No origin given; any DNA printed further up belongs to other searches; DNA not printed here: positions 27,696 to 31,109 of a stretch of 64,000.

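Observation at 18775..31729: Six-gene, translationally coupled island joining a Wadjet-like SMC module to a methyltransferase and a PLD-SNF2 helicase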

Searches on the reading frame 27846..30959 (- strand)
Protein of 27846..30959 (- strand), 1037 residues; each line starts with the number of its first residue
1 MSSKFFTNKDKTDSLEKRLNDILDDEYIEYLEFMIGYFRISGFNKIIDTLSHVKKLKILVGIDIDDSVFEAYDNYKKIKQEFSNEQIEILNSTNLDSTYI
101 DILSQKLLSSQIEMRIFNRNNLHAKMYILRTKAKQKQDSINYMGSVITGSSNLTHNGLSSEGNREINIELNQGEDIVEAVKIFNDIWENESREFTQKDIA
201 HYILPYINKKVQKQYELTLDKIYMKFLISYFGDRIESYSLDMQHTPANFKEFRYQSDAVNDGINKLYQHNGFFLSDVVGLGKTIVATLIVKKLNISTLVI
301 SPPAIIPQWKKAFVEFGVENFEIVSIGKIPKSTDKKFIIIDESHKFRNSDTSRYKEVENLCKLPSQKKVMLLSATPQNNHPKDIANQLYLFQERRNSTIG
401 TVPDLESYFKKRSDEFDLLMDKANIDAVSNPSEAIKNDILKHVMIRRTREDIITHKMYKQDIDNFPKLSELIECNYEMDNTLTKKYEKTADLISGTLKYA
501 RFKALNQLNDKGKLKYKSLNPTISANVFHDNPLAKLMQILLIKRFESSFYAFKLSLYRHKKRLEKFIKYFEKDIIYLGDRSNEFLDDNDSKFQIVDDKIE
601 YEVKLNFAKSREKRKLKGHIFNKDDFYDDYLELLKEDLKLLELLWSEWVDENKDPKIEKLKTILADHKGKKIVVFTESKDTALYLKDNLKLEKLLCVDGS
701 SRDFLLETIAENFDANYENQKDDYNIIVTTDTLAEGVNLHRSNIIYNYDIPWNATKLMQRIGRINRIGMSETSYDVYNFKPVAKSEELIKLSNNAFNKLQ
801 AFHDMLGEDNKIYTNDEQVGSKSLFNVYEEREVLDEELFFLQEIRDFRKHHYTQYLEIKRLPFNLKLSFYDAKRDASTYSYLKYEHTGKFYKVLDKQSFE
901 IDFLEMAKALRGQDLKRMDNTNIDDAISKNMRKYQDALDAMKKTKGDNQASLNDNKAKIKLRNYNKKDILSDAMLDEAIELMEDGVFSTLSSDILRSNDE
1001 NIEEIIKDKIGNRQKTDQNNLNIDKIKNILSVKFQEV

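Call 4: search_protein_families(library=pfam, proteins=[window:27846-30959:-], max_evalue=0.1)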
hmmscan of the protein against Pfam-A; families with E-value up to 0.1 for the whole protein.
window:27846-30959:- (1037 aa): 8 families
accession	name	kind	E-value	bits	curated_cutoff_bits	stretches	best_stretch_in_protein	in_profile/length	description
PF00271.37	Helicase_C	-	2.7e-18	66.7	23.5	1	656-768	2-110/110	Helicase conserved C-terminal domain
PF00176.29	SNF2-rel_dom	-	9.3e-10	38.5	24.9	2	332-460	123-233/290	SNF2-related domain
PF13091.12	PLDc_2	-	2.4e-08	34.4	27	1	105-187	62-132/132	PLD-like domain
PF04851.21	ResIII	-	5.6e-08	33.3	22.5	2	250-326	3-84/164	Type III restriction enzyme, res subunit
PF00270.35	DEAD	-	8.2e-07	29.3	26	1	334-380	117-163/167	DEAD/DEAH box helicase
PF00004.35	AAA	-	0.0027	18.6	21.2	1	279-358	8-86/131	ATPase family associated with various cellular activities (AAA)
PF14890.11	Intein_splicing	-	0.0052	17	35.8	0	4-776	68-138/155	Intein splicing domain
PF22590.2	Cas3-like_C_2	-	0.021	15.5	27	0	707-766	45-103/106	CRISPR-associated nuclease/helicase Cas3, C-terminal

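Call 5: search_protein_families(library=padloc, proteins=[window:27846-30959:-], max_evalue=0.1)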
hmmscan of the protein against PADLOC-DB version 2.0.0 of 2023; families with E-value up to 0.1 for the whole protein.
window:27846-30959:- (1037 aa): 34 families (the best 25 are shown)
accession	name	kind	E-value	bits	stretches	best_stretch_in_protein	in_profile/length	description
PDLC01075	C3a139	-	6.7e-41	138.5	1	32-809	26-769/948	HKD+Snf2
PDLC02621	DrmD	-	1.1e-29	101.4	2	531-812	393-673/1040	DrmD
PDLC02623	DrmD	-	1.8e-27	93.5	3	587-815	464-669/1040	DrmD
PDLC00659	HmaA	-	4.5e-27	92.3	2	541-774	376-617/1176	SNF2 helicase / DEAD-box helicase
PDLC02500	BrxHI|BrxHII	-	1.2e-26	91.6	2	658-772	467-578/933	BrxHI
PDLC02840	DpdE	-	8e-23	78.7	2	657-789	546-675/1091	DpdE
PDLC02843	DpdE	-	3e-22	76.4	2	272-383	178-304/1091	DpdE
PDLC02620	DrmD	-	7.9e-21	71.7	2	668-809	483-616/1060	DrmD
PDLC02504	BrxHI|BrxHII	-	9.5e-17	58.2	2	629-780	447-593/971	BrxHII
PDLC02619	DrmD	-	6.5e-16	55.6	3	670-1023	414-790/872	DrmD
PDLC02572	DrmA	-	1.2e-15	54.6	2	657-778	500-632/1043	DrmA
PDLC02193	PLD_Helicase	-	1.3e-15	54.6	2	720-807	750-835/905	-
PDLC02633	DrmD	-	3.5e-15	53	1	666-782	523-643/839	DrmD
PDLC02632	DrmD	-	1.6e-13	48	2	663-786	516-641/662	DrmD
PDLC03830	ZacC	-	1.4e-12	45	3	336-472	245-401/1019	-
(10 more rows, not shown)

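Call 24: find_homologous_proteins(query=window:27846-30959:-, max_evalue=1e-30)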
Query window:27846-30959:- (1037 aa): 5782 proteins with E <= 1e-30 among 8000 candidates; the best 120 are listed.
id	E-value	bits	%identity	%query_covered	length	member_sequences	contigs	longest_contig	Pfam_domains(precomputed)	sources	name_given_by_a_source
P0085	0.0e+0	2273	100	100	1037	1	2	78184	PF00270.36,PF00176.30,PF13091.13,PF00271.38,PF04851.22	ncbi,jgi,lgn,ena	-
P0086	0.0e+0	1809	80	100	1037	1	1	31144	PF00270.36,PF00176.30,PF00271.38,PF04851.22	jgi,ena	-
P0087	1.7e-288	978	49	100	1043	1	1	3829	PF00270.36,PF00176.30,PF13091.13,PF00271.38,PF04851.22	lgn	-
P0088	1.0e-274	932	49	98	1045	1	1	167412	PF00270.36,PF00176.30,PF13091.13,PF00271.38,PF04851.22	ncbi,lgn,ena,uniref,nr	ncbi:MAG: helicase domain protein [uncultured Sulfurovum sp.]|uniref:Helicase domain protein n=1 Tax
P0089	3.5e-273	927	47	99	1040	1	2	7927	PF00270.36,PF00176.30,PF13091.13,PF00271.38,PF04851.22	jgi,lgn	-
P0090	2.1e-270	918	48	99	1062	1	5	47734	PF00270.36,PF00176.30,PF13091.13,PF00271.38,PF04851.22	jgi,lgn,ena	-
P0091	7.3e-270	916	48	97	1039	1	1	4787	PF00270.36,PF00176.30,PF13091.13,PF09565.17,PF00271.38,PF04851.22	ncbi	-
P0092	1.2e-257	876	51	88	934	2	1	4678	PF00270.36,PF00176.30,PF13091.13,PF00271.38,PF04851.22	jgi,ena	-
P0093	3.6e-255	868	46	97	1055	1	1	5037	PF00270.36,PF00176.30,PF13091.13,PF00271.38,PF04851.22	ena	-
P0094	1.0e-252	859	47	97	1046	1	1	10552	PF00270.36,PF00176.30,PF13091.13,PF09565.17,PF00271.38,PF04851.22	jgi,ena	-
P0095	3.0e-244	831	46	99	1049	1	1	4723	PF00270.36,PF00176.30,PF13091.13,PF00271.38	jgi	-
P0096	9.3e-219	747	45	96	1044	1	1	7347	PF00270.36,PF00176.30,PF13091.13,PF00271.38,PF04851.22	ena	-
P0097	9.0e-218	744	44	97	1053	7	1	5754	PF00270.36,PF00176.30,PF13091.13,PF00271.38,PF04851.22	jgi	-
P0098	9.7e-218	744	43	97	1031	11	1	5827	PF00270.36,PF00176.30,PF13091.13,PF00271.38,PF04851.22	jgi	-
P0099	3.5e-216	739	44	94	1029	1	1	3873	PF00270.36,PF00176.30,PF13091.13,PF00271.38,PF04851.22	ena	-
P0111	5.0e-212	725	43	97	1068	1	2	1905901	PF00270.36,PF00176.30,PF13091.13,PF09565.17,PF00271.38,PF04851.22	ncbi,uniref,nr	ncbi:helicase-related protein [Nitratiruptor tergarcus]|uniref:Superfamily II DNA and RNA helicases 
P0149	1.1e-205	704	44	97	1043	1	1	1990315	PF00176.30,PF13091.13,PF00271.38,PF04851.22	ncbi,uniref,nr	ncbi:helicase-related protein [Nitrosophilus labii]|uniref:helicase-related protein n=1 Tax=Nitrosop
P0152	2.2e-205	703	41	97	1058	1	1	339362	PF00270.36,PF00176.30,PF13091.13,PF00271.38,PF22590.3,PF04851.22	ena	-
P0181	1.2e-202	694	42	98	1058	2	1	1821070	PF00176.30,PF13091.13,PF00271.38,PF04851.22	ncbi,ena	-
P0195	1.7e-201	690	41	96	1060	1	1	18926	PF00176.30,PF13091.13,PF00271.38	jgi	jgi:superfamily II DNA or RNA helicase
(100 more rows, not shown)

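Call 25: find_encoding_contigs(protein=P0086, flank=10000, max_places=2)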
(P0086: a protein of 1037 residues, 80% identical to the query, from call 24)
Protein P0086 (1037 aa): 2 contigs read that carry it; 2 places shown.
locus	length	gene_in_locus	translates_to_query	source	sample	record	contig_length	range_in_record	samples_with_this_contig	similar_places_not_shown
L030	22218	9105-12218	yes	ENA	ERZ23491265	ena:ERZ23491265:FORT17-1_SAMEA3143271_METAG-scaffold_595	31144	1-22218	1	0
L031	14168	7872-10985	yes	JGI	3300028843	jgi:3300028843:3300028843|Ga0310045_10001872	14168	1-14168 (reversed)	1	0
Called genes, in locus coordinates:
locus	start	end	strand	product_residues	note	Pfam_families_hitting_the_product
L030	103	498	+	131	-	PF02518:HATPase_c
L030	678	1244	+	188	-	PF08207:EFP_N, PF01132:EFP, PF09285:Elong-fact-P_C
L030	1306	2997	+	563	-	PF00072:Response_reg, PF00990:GGDEF, PF00563:EAL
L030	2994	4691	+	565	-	PF13675:PilJ (weak), PF00989:PAS, PF13426:PAS_9, PF00512:HisKA (weak), PF02518:HATPase_c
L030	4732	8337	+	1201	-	PF02811:PHP, PF07733:DNA_pol3_alpha, PF17657:DNA_pol3_finger, PF14579:HHH_6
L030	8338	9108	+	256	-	PF23947:DUF7281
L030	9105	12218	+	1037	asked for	PF04851:ResIII (faint), PF00270:DEAD (faint), PF00176:SNF2-rel_dom (weak), PF00271:Helicase_C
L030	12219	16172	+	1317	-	PF20473:MmeI_Mtase, PF07669:Eco57I, PF12950:TaqI_C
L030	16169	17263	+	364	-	-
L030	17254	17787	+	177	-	PF21980:MksE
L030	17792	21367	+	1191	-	PF12128:DUF3584 (weak)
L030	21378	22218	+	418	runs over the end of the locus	PF02127:Peptidase_M18, PF05343:Peptidase_M42 (faint)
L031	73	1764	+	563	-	PF00072:Response_reg, PF00990:GGDEF, PF00563:EAL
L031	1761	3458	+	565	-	PF13675:PilJ (weak), PF00989:PAS, PF13426:PAS_9, PF00512:HisKA (weak), PF02518:HATPase_c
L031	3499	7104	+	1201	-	PF02811:PHP, PF07733:DNA_pol3_alpha, PF17657:DNA_pol3_finger, PF14579:HHH_6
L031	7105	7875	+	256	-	PF23947:DUF7281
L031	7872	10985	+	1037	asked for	PF04851:ResIII (faint), PF00270:DEAD (faint), PF00176:SNF2-rel_dom (weak), PF00271:Helicase_C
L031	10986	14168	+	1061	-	?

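Call 26: find_encoding_contigs(protein=P0111, flank=8000, max_places=2)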
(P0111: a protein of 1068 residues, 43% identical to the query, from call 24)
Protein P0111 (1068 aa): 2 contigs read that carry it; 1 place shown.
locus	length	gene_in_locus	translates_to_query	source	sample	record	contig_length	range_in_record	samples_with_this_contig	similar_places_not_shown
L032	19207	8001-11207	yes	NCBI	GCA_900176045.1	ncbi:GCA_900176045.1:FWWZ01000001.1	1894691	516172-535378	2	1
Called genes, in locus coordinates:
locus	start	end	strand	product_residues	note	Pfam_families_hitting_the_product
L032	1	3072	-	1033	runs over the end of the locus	PF00873:ACR_tran, PF03176:MMPL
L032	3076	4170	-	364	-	PF25989:YknX_C (weak)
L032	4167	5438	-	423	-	PF02321:OEP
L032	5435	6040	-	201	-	PF00440:TetR_N, PF17932:TetR_C_24 (faint), PF17938:TetR_C_29 (weak)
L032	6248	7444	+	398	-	PF05940:NnrS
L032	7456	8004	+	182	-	PF05685:Uma2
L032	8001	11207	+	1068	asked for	PF09565:RE_NgoFVII (weak), PF13091:PLDc_2, PF04851:ResIII, PF00270:DEAD (faint), PF00176:SNF2-rel_dom (weak), PF00271:Helicase_C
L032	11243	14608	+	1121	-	PF20473:MmeI_Mtase (weak), PF07669:Eco57I, PF12950:TaqI_C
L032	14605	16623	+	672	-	PF02463:SMC_N, PF13166:AAA_13 (weak)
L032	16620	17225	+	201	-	PF01557:FAA_hydrolase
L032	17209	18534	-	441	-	PF08447:PAS_3, PF13426:PAS_9 (weak), PF00015:MCPsignal (weak)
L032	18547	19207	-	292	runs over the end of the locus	PF03193:RsgA_GTPase, PF01926:MMR_HSR1 (weak)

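Call 27: find_encoding_contigs(protein=P0088, flank=8000, max_places=2)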
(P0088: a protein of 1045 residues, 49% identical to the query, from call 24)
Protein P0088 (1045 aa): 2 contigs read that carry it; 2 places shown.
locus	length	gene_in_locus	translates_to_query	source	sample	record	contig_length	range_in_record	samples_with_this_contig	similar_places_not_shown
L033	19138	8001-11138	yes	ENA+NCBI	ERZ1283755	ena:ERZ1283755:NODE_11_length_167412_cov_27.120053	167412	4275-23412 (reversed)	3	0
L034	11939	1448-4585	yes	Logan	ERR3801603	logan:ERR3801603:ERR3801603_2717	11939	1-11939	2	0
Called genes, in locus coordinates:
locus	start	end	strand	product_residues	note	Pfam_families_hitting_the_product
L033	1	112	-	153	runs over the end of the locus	PF27139:Aq_1264_TM (weak)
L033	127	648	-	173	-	PF04205:FMN_bind (faint)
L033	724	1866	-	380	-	PF07396:Porin_O_P, PF07642:BBP2 (weak)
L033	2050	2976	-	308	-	PF02424:ApbE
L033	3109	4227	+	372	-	PF03573:OprD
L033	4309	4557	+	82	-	PF04023:FeoA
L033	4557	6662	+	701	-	PF00009:GTP_EFTU (faint), PF01926:MMR_HSR1, PF02421:FeoB_N, PF03193:RsgA_GTPase (faint), PF17910:FeoB_Cyto (weak), PF07670:Gate, PF07664:FeoB_C, PF07670:Gate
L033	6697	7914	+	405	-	PF00999:Na_H_Exchanger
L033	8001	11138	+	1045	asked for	PF13091:PLDc_2, PF00176:SNF2-rel_dom (faint), PF00270:DEAD (faint), PF04851:ResIII (weak), PF00271:Helicase_C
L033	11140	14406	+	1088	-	PF01170:UPF0020 (faint), PF20465:MmeI_hel (faint), PF20473:MmeI_Mtase (weak), PF07669:Eco57I, PF12950:TaqI_C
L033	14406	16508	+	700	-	PF02463:SMC_N, PF13476:AAA_23, PF13555:AAA_29 (weak)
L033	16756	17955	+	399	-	PF13173:AAA_14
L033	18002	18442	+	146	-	-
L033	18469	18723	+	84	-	-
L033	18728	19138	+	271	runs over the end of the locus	PF00149:Metallophos (weak), PF13277:YmdB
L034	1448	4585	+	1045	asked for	PF13091:PLDc_2, PF00176:SNF2-rel_dom (faint), PF00270:DEAD (faint), PF04851:ResIII (weak), PF00271:Helicase_C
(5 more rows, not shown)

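Call 29: search_protein_families(library=padloc, proteins=[L033:8001-11138:+, L033:11140-14406:+, L033:14406-16508:+, L032:14605-16623:+], max_evalue=0.00001)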
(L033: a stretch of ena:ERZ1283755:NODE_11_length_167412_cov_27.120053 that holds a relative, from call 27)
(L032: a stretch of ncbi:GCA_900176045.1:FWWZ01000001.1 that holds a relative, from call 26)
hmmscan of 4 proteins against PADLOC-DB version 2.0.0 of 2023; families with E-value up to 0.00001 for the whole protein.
L033:8001-11138:+ (1045 aa): 25 families
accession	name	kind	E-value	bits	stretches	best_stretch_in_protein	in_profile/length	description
PDLC01075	C3a139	-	3.4e-36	123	2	336-1034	319-932/948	HKD+Snf2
PDLC02500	BrxHI|BrxHII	-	4e-28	96.5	2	664-789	466-584/933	BrxHI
PDLC02840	DpdE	-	9.7e-28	95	2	274-383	179-307/1091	DpdE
PDLC02621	DrmD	-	3.9e-27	92.9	1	536-876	392-722/1040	DrmD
PDLC02623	DrmD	-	9.4e-27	91.2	1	664-844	517-688/1040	DrmD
PDLC02843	DpdE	-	1.3e-24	84.2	2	275-382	179-301/1091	DpdE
PDLC00659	HmaA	-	3.8e-23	79.3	1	664-780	498-613/1176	SNF2 helicase / DEAD-box helicase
PDLC02193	PLD_Helicase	-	1.8e-19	67.5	2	651-789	658-809/905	-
PDLC02633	DrmD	-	4.5e-16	56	1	677-792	525-643/839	DrmD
PDLC02619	DrmD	-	1.3e-15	54.6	1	670-784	405-540/872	DrmD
PDLC02504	BrxHI|BrxHII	-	1.5e-15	54.3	1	657-821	464-622/971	BrxHII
PDLC02620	DrmD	-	4e-15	52.9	1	674-881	480-677/1060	DrmD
PDLC02572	DrmA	-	1.9e-14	50.6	1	677-821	518-669/1043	DrmA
PDLC03830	ZacC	-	4e-14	50.2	0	333-471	240-395/1019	-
PDLC02632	DrmD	-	3.3e-13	47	1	676-796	519-641/662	DrmD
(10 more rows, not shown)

L033:11140-14406:+ (1088 aa): 50 families (the best 25 are shown)
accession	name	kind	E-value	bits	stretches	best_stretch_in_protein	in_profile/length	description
PDLC03596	REase_MTase_IIG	-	1.8e-147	491.2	4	588-1017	697-1132/1148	Type IIG restriction enzyme-methyltransferase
PDLC03601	REase_MTase_IIG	-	6.8e-134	446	2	386-989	453-1078/1110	Type IIG restriction enzyme-methyltransferase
PDLC03612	REase_MTase_IIG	-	7e-125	416.6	3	590-1025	791-1241/1247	Type IIG restriction enzyme-methyltransferase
PDLC03609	REase_MTase_IIG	-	2.4e-80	268.6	2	580-974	536-937/1066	Type IIG restriction enzyme-methyltransferase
PDLC03604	REase_MTase_IIG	-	2.1e-44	149.8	2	584-1017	517-994/1011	Type IIG restriction enzyme-methyltransferase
PDLC02643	DrmMI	-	4.1e-41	138.9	2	546-867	821-1105/1347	DrmMI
PDLC03313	MTase_II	-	1.9e-33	113.9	1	597-970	140-522/563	Type II methyltransferase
PDLC03226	MTase_II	-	1.3e-29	101.3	2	574-716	100-242/579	Type II methyltransferase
PDLC03628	REase_MTase_IIG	-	2.6e-29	99.9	2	158-378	152-359/1100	Type IIG restriction enzyme-methyltransferase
PDLC03629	REase_MTase_IIG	-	4.8e-29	98.8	2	587-812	556-787/1182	Type IIG restriction enzyme-methyltransferase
PDLC03335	MTase_II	-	1.4e-27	94.7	2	598-969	192-577/607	Type II methyltransferase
PDLC03630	REase_MTase_IIG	-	3.8e-27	92.5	1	311-855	328-898/1100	Type IIG restriction enzyme-methyltransferase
PDLC02646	DrmMI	-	1.6e-24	84.1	2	429-550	44-157/792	DrmMI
PDLC02529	PglX|PglXI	-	5.3e-24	82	2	336-492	178-323/1189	PglX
PDLC03235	MTase_II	-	2.2e-23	81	2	600-988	245-612/648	Type II methyltransferase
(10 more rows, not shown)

L033:14406-16508:+ (700 aa): 6 families
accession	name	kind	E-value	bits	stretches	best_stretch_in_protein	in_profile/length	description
PDLC04135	mad3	-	1.6e-12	45.6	1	3-383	1-358/374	mads_3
PDLC00278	PtuA1|PtuA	-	4.6e-08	30.8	1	3-68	2-66/436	AAA ATPase domain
PDLC00277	PtuA1|PtuA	-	2e-07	28.6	1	3-71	2-66/423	AAA ATPase domain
PDLC00271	PtuA1|PtuA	-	2.2e-07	28.8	1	3-130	2-128/421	AAA ATPase domain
PDLC02335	AbiLi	-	4e-07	27.4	1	4-410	50-278/326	AbiLi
PDLC02739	PbeC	-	2.8e-06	24.3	1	3-50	2-57/644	PbeC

L032:14605-16623:+ (672 aa): 3 families
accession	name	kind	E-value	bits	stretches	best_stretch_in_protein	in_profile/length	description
PDLC04135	mad3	-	7.3e-11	40.2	1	39-471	26-332/374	mads_3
PDLC02335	AbiLi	-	4.1e-07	27.4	1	3-502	50-277/326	AbiLi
PDLC03865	LmuB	-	6.1e-07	26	1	1-114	1-111/1007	-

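Call 47: find_encoding_contigs(protein=P0195, flank=10000, max_places=3)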
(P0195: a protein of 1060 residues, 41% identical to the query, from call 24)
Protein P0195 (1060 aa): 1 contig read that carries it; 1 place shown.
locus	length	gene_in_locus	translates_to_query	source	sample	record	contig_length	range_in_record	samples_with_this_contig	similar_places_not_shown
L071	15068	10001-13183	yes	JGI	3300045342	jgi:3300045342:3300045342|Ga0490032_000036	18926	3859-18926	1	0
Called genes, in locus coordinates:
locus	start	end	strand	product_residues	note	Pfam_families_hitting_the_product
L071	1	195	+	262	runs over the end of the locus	PF02634:FdhD-NarQ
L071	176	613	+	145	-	-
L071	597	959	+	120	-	PF00126:HTH_1 (weak)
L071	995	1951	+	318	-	-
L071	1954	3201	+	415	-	PF03453:MoeA_N, PF00994:MoCF_biosynth, PF03454:MoeA_C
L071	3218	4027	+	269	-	PF12849:PBP_like_2, PF13531:SBP_bac_11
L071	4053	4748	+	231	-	PF00528:BPD_transp_1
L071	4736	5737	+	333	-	PF02463:SMC_N (faint), PF00005:ABC_tran, PF13304:AAA_21 (faint)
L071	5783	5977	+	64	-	-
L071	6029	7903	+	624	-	-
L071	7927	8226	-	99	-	PF12823:DUF3817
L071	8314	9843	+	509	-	PF02310:B12-binding, PF04055:Radical_SAM, PF13311:DUF4080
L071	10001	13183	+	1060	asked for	PF13091:PLDc_2, PF00176:SNF2-rel_dom (weak), PF00271:Helicase_C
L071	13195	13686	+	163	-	-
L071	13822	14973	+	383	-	PF01969:Ni_insertion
